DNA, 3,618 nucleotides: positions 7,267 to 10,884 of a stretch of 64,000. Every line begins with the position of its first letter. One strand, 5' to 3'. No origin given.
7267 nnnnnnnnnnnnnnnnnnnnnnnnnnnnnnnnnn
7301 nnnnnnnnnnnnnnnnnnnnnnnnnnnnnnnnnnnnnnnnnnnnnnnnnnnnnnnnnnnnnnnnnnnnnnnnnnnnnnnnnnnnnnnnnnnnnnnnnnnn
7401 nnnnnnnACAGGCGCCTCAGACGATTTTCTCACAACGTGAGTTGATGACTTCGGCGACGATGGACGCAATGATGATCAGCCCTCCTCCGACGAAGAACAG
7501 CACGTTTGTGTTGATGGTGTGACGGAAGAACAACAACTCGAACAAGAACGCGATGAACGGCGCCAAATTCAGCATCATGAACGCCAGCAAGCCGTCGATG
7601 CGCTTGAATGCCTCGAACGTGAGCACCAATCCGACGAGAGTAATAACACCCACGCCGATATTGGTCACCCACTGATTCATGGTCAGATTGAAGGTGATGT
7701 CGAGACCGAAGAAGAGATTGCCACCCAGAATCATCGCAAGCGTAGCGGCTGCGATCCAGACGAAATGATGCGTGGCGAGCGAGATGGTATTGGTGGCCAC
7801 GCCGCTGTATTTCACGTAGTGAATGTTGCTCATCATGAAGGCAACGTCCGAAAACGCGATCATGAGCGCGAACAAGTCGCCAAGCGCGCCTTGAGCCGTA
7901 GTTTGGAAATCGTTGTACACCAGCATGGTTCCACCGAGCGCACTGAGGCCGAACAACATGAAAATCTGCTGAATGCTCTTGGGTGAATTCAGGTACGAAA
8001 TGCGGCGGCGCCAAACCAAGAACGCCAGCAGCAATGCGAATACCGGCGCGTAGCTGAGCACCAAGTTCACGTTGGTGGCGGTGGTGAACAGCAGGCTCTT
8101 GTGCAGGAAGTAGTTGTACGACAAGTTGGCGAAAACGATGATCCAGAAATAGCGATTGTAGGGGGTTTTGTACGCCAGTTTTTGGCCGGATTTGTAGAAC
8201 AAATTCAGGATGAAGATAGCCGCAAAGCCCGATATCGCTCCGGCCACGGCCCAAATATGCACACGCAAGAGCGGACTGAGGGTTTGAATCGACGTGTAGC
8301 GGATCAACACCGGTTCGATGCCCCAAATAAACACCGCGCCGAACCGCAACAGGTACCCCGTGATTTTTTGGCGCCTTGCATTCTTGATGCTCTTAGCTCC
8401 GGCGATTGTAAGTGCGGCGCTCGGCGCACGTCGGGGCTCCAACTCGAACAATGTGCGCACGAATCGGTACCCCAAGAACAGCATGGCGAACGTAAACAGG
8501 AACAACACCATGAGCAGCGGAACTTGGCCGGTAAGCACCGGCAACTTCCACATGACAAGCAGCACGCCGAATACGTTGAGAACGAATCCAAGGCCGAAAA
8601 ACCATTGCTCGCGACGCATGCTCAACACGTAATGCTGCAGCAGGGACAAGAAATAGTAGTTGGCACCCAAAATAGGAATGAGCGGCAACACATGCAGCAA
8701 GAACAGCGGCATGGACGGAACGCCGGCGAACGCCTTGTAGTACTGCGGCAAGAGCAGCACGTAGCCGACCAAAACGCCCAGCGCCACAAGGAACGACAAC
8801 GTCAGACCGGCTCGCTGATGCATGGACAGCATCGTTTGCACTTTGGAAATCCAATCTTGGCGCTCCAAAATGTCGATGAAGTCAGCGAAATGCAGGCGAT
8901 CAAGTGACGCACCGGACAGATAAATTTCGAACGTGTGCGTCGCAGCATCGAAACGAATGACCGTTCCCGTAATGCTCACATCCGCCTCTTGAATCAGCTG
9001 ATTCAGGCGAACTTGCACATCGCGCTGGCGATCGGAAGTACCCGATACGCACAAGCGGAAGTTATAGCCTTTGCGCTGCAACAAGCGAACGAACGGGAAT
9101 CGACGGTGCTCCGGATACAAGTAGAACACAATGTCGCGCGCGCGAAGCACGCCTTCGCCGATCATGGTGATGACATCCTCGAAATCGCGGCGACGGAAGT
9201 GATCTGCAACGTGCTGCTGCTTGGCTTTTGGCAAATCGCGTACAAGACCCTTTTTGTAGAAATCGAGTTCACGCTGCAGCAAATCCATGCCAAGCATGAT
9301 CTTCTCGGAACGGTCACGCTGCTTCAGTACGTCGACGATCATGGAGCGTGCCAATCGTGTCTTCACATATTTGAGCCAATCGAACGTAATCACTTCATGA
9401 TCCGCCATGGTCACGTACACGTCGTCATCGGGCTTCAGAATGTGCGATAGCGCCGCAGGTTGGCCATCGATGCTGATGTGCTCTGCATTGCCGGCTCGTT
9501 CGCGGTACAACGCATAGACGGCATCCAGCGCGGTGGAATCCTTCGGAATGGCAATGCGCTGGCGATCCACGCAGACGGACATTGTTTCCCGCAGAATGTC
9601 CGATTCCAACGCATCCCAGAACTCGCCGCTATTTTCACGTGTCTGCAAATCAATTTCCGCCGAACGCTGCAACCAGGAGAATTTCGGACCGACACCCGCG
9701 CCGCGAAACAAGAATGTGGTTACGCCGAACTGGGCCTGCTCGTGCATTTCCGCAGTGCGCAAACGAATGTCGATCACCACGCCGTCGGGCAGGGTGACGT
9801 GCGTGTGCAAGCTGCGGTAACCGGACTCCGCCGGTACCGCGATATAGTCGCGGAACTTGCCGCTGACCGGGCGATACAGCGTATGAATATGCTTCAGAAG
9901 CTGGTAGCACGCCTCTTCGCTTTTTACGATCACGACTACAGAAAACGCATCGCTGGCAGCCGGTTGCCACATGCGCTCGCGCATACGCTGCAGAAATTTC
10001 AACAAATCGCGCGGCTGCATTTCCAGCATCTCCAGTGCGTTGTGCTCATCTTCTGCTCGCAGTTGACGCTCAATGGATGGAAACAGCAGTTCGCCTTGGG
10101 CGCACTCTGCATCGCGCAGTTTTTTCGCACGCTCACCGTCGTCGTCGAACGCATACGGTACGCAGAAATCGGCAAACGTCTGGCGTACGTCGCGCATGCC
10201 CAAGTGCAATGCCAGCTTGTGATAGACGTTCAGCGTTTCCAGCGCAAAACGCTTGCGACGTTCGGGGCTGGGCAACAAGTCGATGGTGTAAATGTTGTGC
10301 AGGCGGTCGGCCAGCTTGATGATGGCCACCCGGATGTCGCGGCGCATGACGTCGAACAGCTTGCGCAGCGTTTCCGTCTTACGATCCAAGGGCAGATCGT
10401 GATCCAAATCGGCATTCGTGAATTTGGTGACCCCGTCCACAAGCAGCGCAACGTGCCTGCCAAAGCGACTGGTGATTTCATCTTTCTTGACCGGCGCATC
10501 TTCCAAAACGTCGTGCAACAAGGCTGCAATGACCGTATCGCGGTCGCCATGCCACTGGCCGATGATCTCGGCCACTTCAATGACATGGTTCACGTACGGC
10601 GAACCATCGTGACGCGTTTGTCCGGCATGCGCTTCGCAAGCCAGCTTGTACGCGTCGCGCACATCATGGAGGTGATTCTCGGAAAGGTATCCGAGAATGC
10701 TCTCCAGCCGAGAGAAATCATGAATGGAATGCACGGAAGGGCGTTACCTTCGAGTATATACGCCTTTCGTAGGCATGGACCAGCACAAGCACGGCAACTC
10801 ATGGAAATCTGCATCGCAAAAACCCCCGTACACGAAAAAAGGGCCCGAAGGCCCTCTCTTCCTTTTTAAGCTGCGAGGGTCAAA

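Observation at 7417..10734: Long RelA/SpoT homologue fused in frame to a ~14-TM domain ending in a DMT/EamA-like permease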

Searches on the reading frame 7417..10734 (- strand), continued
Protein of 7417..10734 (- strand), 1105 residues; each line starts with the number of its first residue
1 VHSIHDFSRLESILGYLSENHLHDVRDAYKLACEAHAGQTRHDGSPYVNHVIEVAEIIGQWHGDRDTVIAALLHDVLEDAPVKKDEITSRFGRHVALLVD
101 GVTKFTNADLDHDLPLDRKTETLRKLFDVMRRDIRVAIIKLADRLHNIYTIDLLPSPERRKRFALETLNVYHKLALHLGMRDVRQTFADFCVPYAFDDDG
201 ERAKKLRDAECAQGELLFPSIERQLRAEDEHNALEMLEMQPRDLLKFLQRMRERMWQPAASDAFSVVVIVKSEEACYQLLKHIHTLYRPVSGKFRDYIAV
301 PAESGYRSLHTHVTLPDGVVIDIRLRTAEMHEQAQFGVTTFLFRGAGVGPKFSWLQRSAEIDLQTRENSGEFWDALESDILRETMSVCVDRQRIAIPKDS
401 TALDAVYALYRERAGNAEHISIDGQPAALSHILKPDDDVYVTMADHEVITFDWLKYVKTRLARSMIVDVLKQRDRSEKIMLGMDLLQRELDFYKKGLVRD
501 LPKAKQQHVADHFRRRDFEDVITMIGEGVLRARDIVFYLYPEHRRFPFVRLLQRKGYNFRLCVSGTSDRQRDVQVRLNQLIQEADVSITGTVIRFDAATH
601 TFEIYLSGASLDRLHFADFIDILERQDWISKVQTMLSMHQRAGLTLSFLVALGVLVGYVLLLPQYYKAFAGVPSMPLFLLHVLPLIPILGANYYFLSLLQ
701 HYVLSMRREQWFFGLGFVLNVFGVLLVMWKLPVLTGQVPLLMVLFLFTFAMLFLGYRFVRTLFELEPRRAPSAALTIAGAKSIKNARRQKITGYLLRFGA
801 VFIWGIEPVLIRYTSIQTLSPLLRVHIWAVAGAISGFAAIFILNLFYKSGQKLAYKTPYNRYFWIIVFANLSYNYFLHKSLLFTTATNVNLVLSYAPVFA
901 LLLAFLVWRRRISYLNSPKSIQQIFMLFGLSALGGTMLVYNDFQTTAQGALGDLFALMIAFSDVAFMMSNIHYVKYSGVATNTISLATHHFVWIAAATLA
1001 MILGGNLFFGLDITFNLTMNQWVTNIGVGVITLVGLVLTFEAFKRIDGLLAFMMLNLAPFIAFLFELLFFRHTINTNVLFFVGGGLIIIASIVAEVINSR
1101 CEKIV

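Call 72: find_encoding_contigs(protein=P0070, flank=5000, max_places=2)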
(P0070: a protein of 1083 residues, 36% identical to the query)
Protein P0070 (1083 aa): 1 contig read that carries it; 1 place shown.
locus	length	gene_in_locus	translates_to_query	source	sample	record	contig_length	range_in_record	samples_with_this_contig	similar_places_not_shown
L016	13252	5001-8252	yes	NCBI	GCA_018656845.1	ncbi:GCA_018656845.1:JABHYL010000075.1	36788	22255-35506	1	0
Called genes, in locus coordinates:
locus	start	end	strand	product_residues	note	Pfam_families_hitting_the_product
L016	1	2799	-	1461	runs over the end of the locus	PF00133:tRNA-synt_1, PF09334:tRNA-synt_1g (weak), PF00300:His_Phos_1, PF00133:tRNA-synt_1, PF08264:Anticodon_1, PF19302:DUF5915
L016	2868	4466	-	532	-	-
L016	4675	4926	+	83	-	-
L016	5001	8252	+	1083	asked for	PF13328:HD_4, PF01966:HD, PF04607:RelA_SpoT, PF19296:RelA_AH (weak), PF00892:EamA (weak)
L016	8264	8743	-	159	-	PF00293:NUDIX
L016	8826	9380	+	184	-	PF08534:Redoxin, PF00578:AhpC-TSA, PF13905:Thioredoxin_8 (weak)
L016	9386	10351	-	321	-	PF00149:Metallophos, PF12850:Metallophos_2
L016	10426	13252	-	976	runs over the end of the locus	PF00005:ABC_tran (faint), PF02463:SMC_N (weak), PF13191:AAA_16 (faint), PF13304:AAA_21 (faint), PF13555:AAA_29 (faint), PF20703:nSTAND1 (faint), PF17760:UvrA_inter, PF17755:UvrA_DNA-bind, +1 more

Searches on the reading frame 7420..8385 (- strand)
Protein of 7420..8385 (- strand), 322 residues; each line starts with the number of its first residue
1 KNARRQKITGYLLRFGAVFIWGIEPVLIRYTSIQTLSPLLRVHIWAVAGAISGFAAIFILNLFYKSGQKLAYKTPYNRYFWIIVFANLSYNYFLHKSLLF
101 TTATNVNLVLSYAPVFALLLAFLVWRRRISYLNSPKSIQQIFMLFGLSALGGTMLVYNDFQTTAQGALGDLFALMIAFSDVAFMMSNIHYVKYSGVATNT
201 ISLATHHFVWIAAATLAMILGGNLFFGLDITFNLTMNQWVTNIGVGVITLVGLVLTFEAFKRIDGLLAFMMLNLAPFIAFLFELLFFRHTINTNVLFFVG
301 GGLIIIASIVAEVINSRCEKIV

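Call 42: search_solved_structures(query=A2, max_evalue=10)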
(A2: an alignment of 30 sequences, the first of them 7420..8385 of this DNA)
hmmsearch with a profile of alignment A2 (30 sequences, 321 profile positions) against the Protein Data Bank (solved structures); distinct sequences matched with E-value up to 10: 19.
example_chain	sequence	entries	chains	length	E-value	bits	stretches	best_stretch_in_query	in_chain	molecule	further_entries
5i20_A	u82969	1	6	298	3.5e-05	26.6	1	13-317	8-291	Uncharacterized protein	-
5oge_A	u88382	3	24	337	0.017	17.8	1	180-314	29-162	GDP-mannose transporter 1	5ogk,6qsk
3uq4_A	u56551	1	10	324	0.1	15.2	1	45-154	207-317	Gamma-aminobutyric-acid receptor subunit beta-1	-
6ssi_A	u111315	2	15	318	0.12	15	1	45-154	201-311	Cys-loop ligand-gated ion channel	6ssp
2vl0_A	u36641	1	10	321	0.13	14.9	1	45-154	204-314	Cys-loop ligand-gated ion channel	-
2yn6_A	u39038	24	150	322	0.13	14.9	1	45-154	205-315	PENTAMERIC LIGAND-GATED ION CHANNEL ELIC | ELIC Pentameric Ligand Gated Ion Channel from Erwinia Chrysanthemi | Gamma-aminobutyric-acid receptor subunit beta-1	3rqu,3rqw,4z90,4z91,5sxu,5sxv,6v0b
5hej_A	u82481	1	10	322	0.13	14.9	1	45-154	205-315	Gamma-aminobutyric-acid receptor subunit beta-1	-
5hew_A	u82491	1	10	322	0.13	14.9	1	45-154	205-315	Gamma-aminobutyric-acid receptor subunit beta-1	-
6v03_A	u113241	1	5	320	0.14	14.8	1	45-154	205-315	Gamma-aminobutyric-acid receptor subunit beta-1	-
5heo_A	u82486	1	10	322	0.14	14.8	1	45-154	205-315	Gamma-aminobutyric-acid receptor subunit beta-1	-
3uq5_A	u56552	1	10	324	0.18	14.4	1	45-154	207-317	Gamma-aminobutyric-acid receptor subunit beta-1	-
2yks_A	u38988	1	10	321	0.21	14.2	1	45-154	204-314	CYS-LOOP LIGAND-GATED ION CHANNEL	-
6hk0_A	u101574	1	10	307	0.29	13.8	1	45-149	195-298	Cys-loop ligand-gated ion channel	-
2yoe_A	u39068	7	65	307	0.29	13.8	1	45-149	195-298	CYS-LOOP LIGAND-GATED ION CHANNEL | Gamma-aminobutyric-acid receptor subunit beta-1 | Erwinia ligand-gated ion channel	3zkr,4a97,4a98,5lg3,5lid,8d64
3uq7_A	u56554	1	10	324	0.33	13.6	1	45-154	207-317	Gamma-aminobutyric-acid receptor subunit beta-1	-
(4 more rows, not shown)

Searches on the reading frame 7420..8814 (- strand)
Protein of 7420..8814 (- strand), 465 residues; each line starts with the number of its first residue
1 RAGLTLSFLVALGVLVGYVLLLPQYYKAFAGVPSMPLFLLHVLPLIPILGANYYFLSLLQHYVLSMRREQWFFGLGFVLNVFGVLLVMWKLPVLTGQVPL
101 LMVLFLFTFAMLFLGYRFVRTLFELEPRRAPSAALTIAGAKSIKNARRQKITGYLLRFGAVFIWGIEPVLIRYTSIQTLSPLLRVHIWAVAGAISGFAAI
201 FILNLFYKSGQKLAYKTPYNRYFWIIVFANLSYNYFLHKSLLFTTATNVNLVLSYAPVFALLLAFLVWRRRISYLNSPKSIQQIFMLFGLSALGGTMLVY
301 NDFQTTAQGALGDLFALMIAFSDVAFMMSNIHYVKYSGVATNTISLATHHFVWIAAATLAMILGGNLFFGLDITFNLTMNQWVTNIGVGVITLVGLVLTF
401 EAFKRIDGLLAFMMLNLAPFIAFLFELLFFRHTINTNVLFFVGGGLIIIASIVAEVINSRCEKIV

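Call 37: search_protein_representatives(protein=window:7420-8814:-)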
Query: 465 residues. Proteins with E-value up to 0.001 (for the whole library): 91; up to 1e-10: 69; up to 1e-30: 32. The best 91 are listed.
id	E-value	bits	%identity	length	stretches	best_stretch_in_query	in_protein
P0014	7.7e-147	506.8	54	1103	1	2-463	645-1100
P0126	5.0e-127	441.5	49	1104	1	5-463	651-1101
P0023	2.8e-75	271.0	39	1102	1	4-463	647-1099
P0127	2.4e-67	244.8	38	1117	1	41-463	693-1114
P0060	3.2e-67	244.4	37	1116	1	4-463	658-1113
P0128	1.6e-64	235.5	33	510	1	4-463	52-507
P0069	4.9e-63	230.6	35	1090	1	1-463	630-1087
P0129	4.5e-57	211.0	35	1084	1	6-464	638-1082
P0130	6.0e-54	200.7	34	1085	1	32-463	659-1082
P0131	1.2e-53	199.7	35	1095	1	8-464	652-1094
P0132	3.1e-53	198.3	33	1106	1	39-463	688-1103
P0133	1.4e-50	189.6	33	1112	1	33-462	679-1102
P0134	5.8e-50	187.5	39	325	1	144-463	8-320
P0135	4.9e-49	184.5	34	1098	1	43-463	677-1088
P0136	6.6e-48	180.8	38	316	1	149-463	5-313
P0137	3.0e-47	178.6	30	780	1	10-462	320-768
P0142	3.0e-43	165.4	35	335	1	143-463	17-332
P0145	7.4e-42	160.8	34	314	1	149-463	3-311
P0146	4.3e-41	158.3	32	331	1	140-463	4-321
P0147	8.4e-41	157.3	31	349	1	142-463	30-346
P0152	5.3e-34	134.9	34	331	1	146-463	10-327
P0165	2.8e-26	109.5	32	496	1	144-463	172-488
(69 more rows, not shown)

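Call 38: search_protein_families(library=pfam, proteins=[P0134, P0136, P0142, P0145, P0146, P0147, P0152, P0128, P0137, P0165], max_evalue=0.01)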
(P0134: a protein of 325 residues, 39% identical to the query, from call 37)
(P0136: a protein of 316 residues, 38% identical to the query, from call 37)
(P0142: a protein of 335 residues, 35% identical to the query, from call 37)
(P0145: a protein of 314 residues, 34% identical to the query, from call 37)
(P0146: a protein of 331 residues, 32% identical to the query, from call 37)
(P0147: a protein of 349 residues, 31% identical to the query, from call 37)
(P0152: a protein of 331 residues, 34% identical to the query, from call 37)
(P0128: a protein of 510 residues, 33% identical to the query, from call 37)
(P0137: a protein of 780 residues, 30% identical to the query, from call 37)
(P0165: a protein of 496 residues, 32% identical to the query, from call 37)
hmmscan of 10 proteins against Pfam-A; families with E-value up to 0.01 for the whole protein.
P0134 (325 aa): 1 family
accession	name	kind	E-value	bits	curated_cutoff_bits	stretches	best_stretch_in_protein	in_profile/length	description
PF00892.27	EamA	-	1.4e-12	48.5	28.2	2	16-147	2-127/135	EamA-like transporter family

P0136 (316 aa): 1 family
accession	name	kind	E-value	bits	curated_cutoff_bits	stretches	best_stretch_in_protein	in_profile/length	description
PF00892.27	EamA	-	4.4e-12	46.9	28.2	1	8-128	2-115/135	EamA-like transporter family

P0142 (335 aa): 1 family
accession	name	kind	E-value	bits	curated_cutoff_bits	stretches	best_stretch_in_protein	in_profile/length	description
PF00892.27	EamA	-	3.5e-14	53.7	28.2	2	26-164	2-132/135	EamA-like transporter family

P0145 (314 aa): 1 family
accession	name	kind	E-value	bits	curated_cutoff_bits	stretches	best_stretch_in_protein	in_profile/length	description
PF00892.27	EamA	-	7.7e-10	39.6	28.2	1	200-301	32-132/135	EamA-like transporter family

P0146 (331 aa): 2 families
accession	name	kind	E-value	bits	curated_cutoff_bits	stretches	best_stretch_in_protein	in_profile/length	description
PF00892.27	EamA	-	1.3e-13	51.8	28.2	2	16-135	2-115/135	EamA-like transporter family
PF07695.17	7TMR-DISM_7TM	-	0.0023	18.3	29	1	48-191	69-198/205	7TM diverse intracellular signalling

P0147 (349 aa): 1 family
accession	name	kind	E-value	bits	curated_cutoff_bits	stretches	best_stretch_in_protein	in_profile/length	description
PF00892.27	EamA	-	9.1e-08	32.9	28.2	1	40-158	2-115/135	EamA-like transporter family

P0152 (331 aa): 1 family
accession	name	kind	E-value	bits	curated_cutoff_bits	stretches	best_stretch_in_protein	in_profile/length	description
PF00892.27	EamA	-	9.6e-09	36.1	28.2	1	16-148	2-118/135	EamA-like transporter family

P0128 (510 aa): 1 family
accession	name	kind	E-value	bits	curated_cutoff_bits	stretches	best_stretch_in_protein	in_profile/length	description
PF00892.27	EamA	-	2e-07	31.8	28.2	2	200-319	3-116/135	EamA-like transporter family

P0137 (780 aa): 4 families
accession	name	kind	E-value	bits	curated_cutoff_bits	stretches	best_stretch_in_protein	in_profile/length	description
PF00892.27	EamA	-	4.8e-10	40.3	28.2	2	462-581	3-116/135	EamA-like transporter family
PF01978.25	TrmB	-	0.0024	18.2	25.6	1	13-74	2-62/68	Sugar-specific transcriptional regulator TrmB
PF13412.12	HTH_24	-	0.0024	17.8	21.9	1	19-62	3-46/48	Winged helix-turn-helix DNA-binding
PF01047.28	MarR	-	0.0032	17.8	24.6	1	18-67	2-51/59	MarR family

P0165 (496 aa): 1 family
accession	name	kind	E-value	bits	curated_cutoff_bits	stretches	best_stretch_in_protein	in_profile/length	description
PF00892.27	EamA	-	1.4e-17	64.6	28.2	2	180-314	2-128/135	EamA-like transporter family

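Call 83: find_encoding_contigs(protein=P0134, flank=6000, max_places=3)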
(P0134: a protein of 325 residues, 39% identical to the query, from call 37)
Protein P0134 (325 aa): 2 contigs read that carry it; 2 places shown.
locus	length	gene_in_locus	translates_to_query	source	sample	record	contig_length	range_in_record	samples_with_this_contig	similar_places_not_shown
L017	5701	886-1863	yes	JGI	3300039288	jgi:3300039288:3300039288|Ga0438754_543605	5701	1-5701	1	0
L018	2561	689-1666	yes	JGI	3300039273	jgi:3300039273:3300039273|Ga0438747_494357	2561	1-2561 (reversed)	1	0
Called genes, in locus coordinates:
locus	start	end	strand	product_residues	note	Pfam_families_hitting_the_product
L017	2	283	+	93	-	?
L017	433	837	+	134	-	PF13588:HSDR_N_2 (weak), PF04313:HSDR_N (weak)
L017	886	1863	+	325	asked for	PF00892:EamA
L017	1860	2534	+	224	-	PF08241:Methyltransf_11 (weak), PF13649:Methyltransf_25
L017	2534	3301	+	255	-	PF08241:Methyltransf_11 (weak)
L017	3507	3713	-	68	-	-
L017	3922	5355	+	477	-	PF01637:ATPase_2, PF13191:AAA_16 (weak), PF13173:AAA_14 (faint), PF13401:AAA_22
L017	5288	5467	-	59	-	-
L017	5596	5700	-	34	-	?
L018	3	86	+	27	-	?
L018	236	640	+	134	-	PF13588:HSDR_N_2 (weak), PF04313:HSDR_N (weak)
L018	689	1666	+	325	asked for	PF00892:EamA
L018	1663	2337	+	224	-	PF08241:Methyltransf_11 (weak), PF13649:Methyltransf_25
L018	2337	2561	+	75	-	?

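Call 84: find_encoding_contigs(protein=P0137, flank=6000, max_places=3)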
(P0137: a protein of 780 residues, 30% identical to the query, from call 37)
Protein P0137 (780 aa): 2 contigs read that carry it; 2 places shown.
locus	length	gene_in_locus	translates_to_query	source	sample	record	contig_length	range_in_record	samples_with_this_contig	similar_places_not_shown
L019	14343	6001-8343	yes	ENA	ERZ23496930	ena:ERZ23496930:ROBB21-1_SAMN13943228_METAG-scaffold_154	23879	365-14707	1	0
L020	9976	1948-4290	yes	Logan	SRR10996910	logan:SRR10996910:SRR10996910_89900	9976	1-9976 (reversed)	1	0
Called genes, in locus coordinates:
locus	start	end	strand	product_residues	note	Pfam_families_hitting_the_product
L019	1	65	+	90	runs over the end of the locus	PF02583:Trns_repr_metal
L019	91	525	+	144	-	PF13473:Cupredoxin_1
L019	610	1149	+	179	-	-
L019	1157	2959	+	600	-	PF07732:Cu-oxidase_3, PF00394:Cu-oxidase (faint), PF07731:Cu-oxidase_2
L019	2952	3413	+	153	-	PF07291:MauE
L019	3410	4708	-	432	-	-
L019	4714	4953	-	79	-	-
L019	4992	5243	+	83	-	-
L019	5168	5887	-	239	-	-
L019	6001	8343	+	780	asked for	PF00892:EamA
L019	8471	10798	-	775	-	PF00395:SLH (weak)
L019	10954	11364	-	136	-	-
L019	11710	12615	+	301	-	-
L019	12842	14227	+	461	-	-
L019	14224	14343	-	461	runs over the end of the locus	-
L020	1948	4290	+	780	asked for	PF00892:EamA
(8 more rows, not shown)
